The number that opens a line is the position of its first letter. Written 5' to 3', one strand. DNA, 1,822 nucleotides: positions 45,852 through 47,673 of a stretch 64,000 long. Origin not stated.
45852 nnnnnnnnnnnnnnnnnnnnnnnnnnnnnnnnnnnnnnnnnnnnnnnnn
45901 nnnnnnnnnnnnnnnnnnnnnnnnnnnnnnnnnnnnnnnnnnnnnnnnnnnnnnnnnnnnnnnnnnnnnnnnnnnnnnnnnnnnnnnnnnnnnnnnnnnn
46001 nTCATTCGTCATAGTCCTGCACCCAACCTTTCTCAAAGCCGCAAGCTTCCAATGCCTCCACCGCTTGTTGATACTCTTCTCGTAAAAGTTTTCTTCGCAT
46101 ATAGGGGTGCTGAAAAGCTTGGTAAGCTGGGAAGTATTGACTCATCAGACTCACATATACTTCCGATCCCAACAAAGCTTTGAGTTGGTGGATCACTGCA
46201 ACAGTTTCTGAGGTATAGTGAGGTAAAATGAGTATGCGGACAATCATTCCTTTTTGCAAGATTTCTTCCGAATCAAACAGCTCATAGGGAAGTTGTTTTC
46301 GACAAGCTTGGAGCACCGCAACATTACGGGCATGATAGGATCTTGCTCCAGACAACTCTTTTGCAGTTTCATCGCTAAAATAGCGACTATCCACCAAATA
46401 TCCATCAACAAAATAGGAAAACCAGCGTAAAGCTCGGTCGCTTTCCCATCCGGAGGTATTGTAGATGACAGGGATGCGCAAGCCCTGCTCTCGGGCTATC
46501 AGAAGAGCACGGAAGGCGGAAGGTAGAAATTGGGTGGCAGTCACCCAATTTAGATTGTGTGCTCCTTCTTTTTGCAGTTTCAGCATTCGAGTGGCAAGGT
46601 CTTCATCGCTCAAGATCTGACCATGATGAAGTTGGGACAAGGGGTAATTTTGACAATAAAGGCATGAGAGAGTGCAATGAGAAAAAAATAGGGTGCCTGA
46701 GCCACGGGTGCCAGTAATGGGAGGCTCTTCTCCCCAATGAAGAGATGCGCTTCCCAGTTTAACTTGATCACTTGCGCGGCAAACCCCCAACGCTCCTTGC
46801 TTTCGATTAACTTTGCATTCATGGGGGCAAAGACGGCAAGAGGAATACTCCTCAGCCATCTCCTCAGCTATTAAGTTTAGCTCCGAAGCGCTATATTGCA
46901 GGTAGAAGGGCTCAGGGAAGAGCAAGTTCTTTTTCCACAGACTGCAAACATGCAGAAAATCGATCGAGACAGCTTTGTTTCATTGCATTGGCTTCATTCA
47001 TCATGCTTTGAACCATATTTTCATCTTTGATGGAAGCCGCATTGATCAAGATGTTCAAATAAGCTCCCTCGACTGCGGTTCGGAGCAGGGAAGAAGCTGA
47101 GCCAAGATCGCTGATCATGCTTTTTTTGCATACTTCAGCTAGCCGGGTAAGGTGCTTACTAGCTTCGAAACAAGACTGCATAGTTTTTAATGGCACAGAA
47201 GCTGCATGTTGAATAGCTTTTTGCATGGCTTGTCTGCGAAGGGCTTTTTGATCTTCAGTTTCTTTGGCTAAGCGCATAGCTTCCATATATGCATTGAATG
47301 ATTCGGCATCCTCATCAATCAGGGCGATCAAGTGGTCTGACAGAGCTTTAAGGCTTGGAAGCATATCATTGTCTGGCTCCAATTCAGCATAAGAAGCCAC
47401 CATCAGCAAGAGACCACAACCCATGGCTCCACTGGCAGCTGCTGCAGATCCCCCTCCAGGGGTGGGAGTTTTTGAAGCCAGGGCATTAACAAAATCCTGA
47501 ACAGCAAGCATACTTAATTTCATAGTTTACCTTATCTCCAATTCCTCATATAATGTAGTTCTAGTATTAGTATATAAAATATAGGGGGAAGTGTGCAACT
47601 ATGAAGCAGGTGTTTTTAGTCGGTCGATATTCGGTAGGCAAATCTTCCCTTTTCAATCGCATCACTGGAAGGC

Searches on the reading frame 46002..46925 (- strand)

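Call 37: search_protein_families(library=pfam, proteins=[window:46002-46925:-], max_evalue=0.00001)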
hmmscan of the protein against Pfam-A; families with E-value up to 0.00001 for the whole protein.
window:46002-46925:- (307 aa): 1 family
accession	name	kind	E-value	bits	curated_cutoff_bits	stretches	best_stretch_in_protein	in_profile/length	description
PF04055.27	Radical_SAM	-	2.3e-08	34.8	29.5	1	80-213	3-142/166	Radical SAM superfamily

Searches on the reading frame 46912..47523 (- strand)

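Call 37: search_protein_families(library=pfam, proteins=[window:46912-47523:-], max_evalue=0.00001)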
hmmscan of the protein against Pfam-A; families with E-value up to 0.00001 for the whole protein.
window:46912-47523:- (203 aa): 1 family
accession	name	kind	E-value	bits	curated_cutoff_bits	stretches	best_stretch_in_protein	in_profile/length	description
PF04961.17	FTCD_C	-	3.8e-54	183.6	24.5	1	8-179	2-181/182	Formiminotransferase-cyclodeaminase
